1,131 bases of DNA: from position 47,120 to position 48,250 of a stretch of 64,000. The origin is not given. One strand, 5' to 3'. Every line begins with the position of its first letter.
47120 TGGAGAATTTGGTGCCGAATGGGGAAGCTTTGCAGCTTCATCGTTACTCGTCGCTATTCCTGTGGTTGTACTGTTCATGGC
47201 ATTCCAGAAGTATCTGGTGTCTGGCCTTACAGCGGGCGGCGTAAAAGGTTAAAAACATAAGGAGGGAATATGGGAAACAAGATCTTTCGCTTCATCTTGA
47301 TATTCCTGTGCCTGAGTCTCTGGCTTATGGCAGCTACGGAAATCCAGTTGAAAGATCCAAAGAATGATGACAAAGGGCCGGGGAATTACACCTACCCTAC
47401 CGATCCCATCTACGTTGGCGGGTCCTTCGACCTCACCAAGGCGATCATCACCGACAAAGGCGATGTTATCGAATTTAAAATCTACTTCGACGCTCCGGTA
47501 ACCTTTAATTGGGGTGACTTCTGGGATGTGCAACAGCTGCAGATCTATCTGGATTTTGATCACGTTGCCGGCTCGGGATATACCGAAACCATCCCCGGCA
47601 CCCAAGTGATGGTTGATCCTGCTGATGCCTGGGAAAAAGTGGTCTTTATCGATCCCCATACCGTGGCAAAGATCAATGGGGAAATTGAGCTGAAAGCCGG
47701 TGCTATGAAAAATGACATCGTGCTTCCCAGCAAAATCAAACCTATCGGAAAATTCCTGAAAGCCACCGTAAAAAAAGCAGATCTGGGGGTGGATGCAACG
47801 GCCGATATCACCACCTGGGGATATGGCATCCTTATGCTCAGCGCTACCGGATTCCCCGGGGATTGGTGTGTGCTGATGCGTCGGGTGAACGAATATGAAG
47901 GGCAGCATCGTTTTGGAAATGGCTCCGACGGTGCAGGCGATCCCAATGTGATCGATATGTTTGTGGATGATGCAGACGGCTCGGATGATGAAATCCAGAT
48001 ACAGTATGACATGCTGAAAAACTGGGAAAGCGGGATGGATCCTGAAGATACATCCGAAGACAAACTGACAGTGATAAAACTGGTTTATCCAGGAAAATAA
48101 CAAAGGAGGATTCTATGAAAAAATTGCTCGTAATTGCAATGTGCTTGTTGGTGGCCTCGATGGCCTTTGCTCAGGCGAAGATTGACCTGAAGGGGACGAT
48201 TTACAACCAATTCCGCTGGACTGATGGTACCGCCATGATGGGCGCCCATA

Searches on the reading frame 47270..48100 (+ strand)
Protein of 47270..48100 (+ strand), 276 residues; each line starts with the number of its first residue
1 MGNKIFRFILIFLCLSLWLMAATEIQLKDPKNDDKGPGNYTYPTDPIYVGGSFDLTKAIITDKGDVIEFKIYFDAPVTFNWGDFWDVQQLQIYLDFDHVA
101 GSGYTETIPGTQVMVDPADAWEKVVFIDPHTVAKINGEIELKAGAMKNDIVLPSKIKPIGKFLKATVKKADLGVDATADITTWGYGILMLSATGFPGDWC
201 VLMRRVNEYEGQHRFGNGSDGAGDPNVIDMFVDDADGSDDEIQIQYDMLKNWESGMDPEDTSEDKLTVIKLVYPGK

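Call 72: search_protein_families(library=pfam, proteins=[window:47270-48100:+], max_evalue=0.00001)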
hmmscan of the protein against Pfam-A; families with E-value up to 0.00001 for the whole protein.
window:47270-48100:+ (276 aa): 1 family
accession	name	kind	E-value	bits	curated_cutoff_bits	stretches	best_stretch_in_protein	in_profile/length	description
PF09985.14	Glucodextran_C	-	1e-38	133.6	22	1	26-253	3-217/228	C-terminal binding-module, SLH-like, of glucodextranase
